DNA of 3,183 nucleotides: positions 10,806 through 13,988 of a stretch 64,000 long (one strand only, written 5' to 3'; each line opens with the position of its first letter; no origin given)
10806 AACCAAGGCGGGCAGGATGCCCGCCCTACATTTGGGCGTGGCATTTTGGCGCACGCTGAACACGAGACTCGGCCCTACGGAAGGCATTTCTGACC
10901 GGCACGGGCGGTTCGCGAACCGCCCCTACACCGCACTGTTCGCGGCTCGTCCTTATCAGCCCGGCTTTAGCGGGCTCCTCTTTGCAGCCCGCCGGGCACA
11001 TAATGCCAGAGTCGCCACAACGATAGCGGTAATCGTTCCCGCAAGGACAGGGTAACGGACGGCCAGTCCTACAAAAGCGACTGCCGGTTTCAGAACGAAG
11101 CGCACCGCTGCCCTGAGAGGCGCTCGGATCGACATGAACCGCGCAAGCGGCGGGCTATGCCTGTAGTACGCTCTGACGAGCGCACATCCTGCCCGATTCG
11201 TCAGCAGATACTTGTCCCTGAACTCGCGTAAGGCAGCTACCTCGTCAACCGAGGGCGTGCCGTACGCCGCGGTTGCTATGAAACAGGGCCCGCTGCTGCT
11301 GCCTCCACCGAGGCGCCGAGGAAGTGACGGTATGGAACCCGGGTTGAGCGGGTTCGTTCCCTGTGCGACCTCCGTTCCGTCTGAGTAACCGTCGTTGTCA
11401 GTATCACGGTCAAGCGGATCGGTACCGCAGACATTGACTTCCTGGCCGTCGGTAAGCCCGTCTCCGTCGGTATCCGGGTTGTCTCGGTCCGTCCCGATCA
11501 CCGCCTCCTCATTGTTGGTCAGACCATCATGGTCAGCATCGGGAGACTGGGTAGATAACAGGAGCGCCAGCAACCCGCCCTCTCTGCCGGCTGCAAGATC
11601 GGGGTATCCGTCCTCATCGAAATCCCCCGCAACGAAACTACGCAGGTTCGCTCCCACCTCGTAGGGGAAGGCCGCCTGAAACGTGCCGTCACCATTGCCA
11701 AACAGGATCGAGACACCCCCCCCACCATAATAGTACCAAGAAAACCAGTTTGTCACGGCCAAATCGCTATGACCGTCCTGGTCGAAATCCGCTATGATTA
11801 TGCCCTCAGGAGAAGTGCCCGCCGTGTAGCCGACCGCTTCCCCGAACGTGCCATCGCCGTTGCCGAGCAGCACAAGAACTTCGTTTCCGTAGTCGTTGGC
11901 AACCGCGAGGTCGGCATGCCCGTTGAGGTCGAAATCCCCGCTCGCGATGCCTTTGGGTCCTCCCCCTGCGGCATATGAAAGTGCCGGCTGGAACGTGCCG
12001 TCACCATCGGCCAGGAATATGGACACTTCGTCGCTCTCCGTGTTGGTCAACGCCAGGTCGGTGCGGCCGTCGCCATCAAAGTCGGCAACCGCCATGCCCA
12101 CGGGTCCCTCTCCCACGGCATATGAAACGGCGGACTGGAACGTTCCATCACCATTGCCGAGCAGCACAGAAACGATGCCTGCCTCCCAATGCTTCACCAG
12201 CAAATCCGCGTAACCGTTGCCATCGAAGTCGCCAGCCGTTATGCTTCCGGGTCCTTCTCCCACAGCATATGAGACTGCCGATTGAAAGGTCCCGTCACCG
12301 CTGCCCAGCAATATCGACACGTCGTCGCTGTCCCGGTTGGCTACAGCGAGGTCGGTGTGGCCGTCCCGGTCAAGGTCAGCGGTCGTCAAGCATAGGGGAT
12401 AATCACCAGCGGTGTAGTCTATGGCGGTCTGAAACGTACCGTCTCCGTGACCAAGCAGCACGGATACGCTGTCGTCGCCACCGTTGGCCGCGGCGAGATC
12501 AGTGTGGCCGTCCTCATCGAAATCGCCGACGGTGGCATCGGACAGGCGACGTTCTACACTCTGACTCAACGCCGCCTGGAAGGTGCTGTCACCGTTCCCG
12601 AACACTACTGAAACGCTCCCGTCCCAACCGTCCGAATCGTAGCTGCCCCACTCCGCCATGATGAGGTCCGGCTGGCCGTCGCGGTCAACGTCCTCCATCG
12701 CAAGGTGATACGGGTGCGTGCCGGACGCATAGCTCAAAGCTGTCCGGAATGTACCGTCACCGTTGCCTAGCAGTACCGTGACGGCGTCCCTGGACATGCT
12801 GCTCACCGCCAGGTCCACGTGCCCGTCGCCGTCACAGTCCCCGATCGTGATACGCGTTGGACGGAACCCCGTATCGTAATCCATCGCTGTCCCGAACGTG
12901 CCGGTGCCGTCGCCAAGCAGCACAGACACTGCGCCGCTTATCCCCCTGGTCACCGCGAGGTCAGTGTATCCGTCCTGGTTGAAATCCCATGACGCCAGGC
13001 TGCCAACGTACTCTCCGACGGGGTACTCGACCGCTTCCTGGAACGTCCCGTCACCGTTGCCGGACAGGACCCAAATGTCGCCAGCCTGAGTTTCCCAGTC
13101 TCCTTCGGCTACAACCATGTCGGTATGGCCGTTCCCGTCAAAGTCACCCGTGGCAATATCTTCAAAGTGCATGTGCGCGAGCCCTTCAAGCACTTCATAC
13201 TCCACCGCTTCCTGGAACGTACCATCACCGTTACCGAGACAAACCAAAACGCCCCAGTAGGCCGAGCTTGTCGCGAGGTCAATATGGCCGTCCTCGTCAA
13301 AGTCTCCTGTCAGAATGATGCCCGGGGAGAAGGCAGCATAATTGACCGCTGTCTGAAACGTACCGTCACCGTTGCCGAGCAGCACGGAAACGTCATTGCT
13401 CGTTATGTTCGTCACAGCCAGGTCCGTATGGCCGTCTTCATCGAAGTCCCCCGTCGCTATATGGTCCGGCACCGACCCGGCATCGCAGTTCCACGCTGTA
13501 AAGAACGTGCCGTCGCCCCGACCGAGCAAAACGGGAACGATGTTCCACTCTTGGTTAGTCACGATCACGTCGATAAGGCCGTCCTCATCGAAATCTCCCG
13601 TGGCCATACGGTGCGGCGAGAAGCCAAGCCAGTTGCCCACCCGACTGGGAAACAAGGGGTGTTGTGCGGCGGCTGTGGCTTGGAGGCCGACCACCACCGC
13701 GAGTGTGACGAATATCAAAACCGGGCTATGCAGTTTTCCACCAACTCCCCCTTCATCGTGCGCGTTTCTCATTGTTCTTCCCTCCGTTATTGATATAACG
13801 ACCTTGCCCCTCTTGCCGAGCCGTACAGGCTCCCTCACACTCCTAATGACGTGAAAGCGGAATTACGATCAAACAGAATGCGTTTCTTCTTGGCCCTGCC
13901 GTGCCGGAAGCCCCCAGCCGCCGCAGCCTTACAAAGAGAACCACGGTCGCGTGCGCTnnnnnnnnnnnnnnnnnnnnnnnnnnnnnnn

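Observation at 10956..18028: Two-gene operon of giant secreted proteins (Pmp-like beta-helix + FG-GAP double propeller) sharing thrombospondin-type-3 Ca-binding linkers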

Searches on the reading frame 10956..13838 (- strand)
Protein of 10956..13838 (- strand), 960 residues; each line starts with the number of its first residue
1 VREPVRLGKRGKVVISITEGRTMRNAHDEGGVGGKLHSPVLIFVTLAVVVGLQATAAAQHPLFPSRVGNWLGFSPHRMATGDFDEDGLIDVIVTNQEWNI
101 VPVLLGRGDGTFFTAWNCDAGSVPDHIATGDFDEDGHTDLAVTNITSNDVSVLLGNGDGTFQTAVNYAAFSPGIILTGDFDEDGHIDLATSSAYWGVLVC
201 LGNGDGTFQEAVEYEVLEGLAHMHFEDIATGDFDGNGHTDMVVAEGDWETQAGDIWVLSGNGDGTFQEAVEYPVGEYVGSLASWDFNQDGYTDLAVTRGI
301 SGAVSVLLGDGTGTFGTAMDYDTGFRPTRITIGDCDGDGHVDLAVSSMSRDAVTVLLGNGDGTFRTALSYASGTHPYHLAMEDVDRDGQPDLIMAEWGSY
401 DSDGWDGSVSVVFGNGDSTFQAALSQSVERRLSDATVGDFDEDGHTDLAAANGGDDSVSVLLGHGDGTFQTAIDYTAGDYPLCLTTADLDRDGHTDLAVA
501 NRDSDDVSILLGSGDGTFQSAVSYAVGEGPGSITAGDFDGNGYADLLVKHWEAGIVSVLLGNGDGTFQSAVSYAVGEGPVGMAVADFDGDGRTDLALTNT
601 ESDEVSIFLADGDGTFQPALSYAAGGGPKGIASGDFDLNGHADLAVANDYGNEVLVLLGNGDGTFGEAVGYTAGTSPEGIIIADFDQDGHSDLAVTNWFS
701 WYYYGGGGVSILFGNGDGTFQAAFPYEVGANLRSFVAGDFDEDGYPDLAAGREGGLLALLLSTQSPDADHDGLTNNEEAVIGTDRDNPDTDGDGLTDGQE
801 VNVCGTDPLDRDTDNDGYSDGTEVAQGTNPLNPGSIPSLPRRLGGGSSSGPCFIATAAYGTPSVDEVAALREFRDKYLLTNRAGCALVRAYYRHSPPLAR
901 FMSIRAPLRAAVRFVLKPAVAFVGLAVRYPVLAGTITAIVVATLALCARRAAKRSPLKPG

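Call 5: search_protein_families(library=pfam, proteins=[window:10956-13838:-], max_evalue=0.01)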
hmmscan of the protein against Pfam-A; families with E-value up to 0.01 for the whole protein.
window:10956-13838:- (960 aa): 3 families
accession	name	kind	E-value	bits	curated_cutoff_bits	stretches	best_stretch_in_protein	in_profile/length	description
PF13517.12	FG-GAP_3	-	2e-90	297.7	26.9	13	488-548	1-61/61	FG-GAP-like repeat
PF01839.29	FG-GAP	-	1.1e-47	159.6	22.1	7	228-258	5-37/37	FG-GAP repeat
PF18884.5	TSP3_bac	-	1.8e-16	60.1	25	2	812-833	1-22/22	Bacterial TSP3 repeat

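Call 6: search_protein_families(library=ncbifam, proteins=[window:10956-13838:-], max_evalue=0.01)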
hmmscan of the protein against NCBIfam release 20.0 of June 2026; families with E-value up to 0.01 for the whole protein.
window:10956-13838:- (960 aa): 6 families
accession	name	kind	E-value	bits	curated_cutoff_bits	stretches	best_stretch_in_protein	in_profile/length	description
NF041770.1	CFI_box_CTERM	domain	5.6e-25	86.9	40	1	852-920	1-69/69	CFI-box-CTERM domain-containing protein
NF047539.1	XAC2610_fam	domain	1.4e-09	38.3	35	0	284-303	4-23/89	XAC2610-related protein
NF033765.2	gliding_CglD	equivalog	8.1e-06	23.9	400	2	764-800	263-299/1124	adventurous gliding motility lipoprotein CglD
NF042425.1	Amuc_1099_fam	equivalog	6.4e-05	22.7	50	1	806-842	123-159/321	Amuc_1099 family pilus-like system protein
NF046077.1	LPS_M949_RS01915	subfamily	0.0028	17.6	60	0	318-344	59-85/154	M949_RS01915 family surface polysaccharide biosynthesis protein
TIGR02837.1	spore_II_R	equivalog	0.0081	15.7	151.9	0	280-314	112-146/168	stage II sporulation protein R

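Call 44: find_homologous_proteins(query=window:10956-13772:-, max_evalue=1e-20)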
Query window:10956-13772:- (938 aa): 7982 proteins with E <= 1e-20 among 8000 candidates; the best 120 are listed.
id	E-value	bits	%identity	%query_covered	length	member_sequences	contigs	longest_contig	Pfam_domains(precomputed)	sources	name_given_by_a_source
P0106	2.7e-265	901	39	68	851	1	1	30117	PF01839.30,PF13517.13,PF00395.26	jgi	jgi:hypothetical protein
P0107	1.3e-261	889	30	75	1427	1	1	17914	PF01839.30,PF13517.13,PF04723.21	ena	-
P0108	5.1e-254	864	47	63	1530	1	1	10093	PF01839.30,PF16743.11,PF13517.13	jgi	jgi:hypothetical protein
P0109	5.6e-253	860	42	72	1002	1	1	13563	PF01839.30,PF13517.13,PF16640.12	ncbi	-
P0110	4.6e-249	847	47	67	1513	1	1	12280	PF01839.30,PF05494.19,PF13517.13,PF23509.2,PF18998.7,PF02470.26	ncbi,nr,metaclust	ncbi:MAG: hypothetical protein A2W09_00650 [Deltaproteobacteria bacterium RBG_16_50_11]|nr:MAG: hypo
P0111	1.5e-240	819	48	73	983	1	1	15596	PF01839.30,PF13517.13,PF23509.2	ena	-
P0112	2.1e-237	809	43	74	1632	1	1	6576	PF01839.30,PF03160.21,PF13517.13,PF00353.26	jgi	jgi:VCBS repeat-containing protein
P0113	4.6e-235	801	33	72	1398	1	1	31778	PF01839.30,PF13517.13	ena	-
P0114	3.7e-234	798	34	73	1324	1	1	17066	PF01839.30,PF12256.15,PF16743.11,PF13517.13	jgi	jgi:hypothetical protein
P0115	5.9e-233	794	44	72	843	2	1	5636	PF01839.30,PF13517.13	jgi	jgi:hypothetical protein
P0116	1.7e-231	789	34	73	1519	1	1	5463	PF01839.30,PF13517.13,PF14783.13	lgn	-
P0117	2.1e-231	789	43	77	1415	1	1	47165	PF01839.30,PF13517.13,PF18998.7,PF13620.13,PF22904.4,PF17210.10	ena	-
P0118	6.1e-231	787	43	73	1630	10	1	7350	PF01839.30,PF16743.11,PF17963.8,PF17892.8,PF13517.13,PF17803.8,PF16184.12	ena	-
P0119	6.8e-229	780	46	81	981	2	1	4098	PF01839.30,PF13517.13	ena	-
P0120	1.2e-226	773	46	73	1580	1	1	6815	PF01839.30,PF13517.13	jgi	jgi:hypothetical protein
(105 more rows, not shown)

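Call 72: predict_structure(alignment_id=A3)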
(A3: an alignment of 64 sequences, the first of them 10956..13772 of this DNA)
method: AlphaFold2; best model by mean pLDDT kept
length: 938 residues; sequences in the alignment: 64
mean_pLDDT: 80.3   pTM: 0.55
mean pLDDT of the five models: 80.3, 79.8, 78.8, 77.1, 75.4
residues with pLDDT >= 90: 524; 70-90: 194; 50-70: 36; < 50: 184
segments of 3 or more residues with pLDDT < 50: 1-5, 7-47, 403-407, 678-683, 705-827, 936-938
pLDDT, mean of each block of 10 residues (from residue 1): 35 39 38 35 48 89 96 91 91 91 96 98 96 97 94 96 97 92 97 79 91 97 88 96 96 93 97 96 97 96 94 96 92 97 94 91 94 78 78 88 52 91 90 92 79 96 96 97 98 97 96 95 94 96 97 93 94 95 96 95 93 90 90 91 88 79 79 66 61 81 50 45 41 36 34 31 39 36 34 36 36 36 43 87 92 90 88 89 92 91 89 87 87 57
secondary structure, 60 per line:
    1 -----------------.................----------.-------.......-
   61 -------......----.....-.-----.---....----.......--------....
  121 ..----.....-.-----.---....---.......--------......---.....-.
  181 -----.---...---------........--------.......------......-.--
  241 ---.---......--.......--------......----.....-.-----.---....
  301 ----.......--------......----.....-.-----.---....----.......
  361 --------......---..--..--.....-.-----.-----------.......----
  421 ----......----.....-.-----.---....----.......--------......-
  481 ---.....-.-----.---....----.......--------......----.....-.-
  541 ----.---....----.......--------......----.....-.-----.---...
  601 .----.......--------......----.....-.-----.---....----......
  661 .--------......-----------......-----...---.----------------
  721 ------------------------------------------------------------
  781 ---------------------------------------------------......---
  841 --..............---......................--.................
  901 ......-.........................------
elements in order (helices of 4 or more, strands of 3 or more residues): H18-34 E53-59 E68-73 E78-82 E94-97 E102-108 E117-122 E127-131 E143-146 E150-156 E165-170 E174-178 E190-192 E202-209 E218-224 E231-236 E248-253 E256-262 E271-276 E281-285 E297-300 E305-311 E320-325 E330-334 E346-349 E354-360 E369-374 E386-390 E410-416 E425-430 E435-439 E451-454 E459-465 E474-479 E484-488 E500-503 E508-514 E523-528 E533-537 E549-552 E557-563 E572-577 E582-586 E598-601 E606-612 E621-626 E631-635 E647-650 E655-661 E670-675 E687-692 E698-700 H832-837 H843-856 H860-881 H884-906 H908-932

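Call 75: fold_search(model_id=the predicted structure, library=pdb)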
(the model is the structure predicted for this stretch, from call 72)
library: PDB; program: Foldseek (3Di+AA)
matches with E <= 10: 1351; with E <= 0.001: 756
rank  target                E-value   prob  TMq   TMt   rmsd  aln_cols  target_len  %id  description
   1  8t9a_A                1.8e-15  1.00  0.32  0.27  14.8       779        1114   11  CryoEM structure of human DDB1-DCAF12 in complex with MAGEA3 (released 2024-04-10)
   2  9n6v_LQ               2.6e-15  1.00  0.36  0.39  10.6       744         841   12  SSU processome maturation and disassembly, State A (released 2025-11-05)
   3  6zue_A                3.0e-15  1.00  0.25  0.22  17.5       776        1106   10  Crystal structure of human DDB1 bound to human DCAF1 (amino acid residues 1046-1396) (released 2021-07-28)
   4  9ltr_E                3.5e-15  1.00  0.26  0.24  14.8       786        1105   11  Cryo-EM structure of dimeric DDB1-DDA1-DET1-Ube2e2-COP1 complex (released 2026-01-28)
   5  8d7u_A                4.2e-15  1.00  0.24  0.21  18.1       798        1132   11  Cereblon~DDB1 bound to CC-92480 with DDB1 in the linear conformation (released 2022-07-20)
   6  8uh6_A                9.6e-15  1.00  0.28  0.30  14.1       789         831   10  Degrader-induced complex between PTPN2 and CRBN-DDB1 (released 2024-09-11)
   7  6xk9_B                1.4e-14  1.00  0.28  0.25  16.4       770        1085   11  Cereblon in complex with DDB1, CC-90009, and GSPT1 (released 2020-12-02)
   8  8tnp_A                1.4e-14  1.00  0.29  0.33  12.6       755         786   11  Cryo-EM structure of DDB1dB:CRBN:Pomalidomide:SD40 (released 2024-03-13)
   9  9a40_C                1.4e-14  1.00  0.24  0.21  15.6       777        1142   11  model of Cullin4 (released 2024-09-18)
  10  7evo_3                1.5e-14  1.00  0.27  0.23  18.0       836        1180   11  The cryo-EM structure of the human 17S U2 snRNP (released 2022-08-03)
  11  9bbh                  1.7e-14  1.00  0.28  0.24  18.0       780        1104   11  Co-crystal structure of human DDB1 bound to fragment UB028670 (released 2024-06-12)
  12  7ukn_A                1.7e-14  1.00  0.22  0.20  28.3       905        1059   10  Crystal Structure of DDB1 in Complex with the H-Box Motif of pUL145 (released 2022-08-10)
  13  4ci1_A                1.8e-14  1.00  0.25  0.23  16.5       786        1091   10  Structure of the DDB1-CRBN E3 ubiquitin ligase bound to thalidomide (released 2014-07-16)
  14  6en4_A                2.0e-14  1.00  0.31  0.26  15.2       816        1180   11  SF3b core in complex with a splicing modulator (released 2018-06-20)
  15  7q4o_C                2.0e-14  1.00  0.29  0.23  18.1       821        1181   12  Substrate-bound A-like U2 snRNP (released 2022-03-30)
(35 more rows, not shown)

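Call 84: list_cluster_members(proteins=[window:10956-13838:-, window:9342-10457:-, window:3401-6463:-])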
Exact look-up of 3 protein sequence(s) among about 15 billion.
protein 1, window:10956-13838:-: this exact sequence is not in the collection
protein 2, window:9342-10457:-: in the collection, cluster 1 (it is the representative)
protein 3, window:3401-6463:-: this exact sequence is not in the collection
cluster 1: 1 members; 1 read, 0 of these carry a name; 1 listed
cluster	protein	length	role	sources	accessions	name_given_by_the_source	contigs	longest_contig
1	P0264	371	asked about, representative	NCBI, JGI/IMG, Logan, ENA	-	-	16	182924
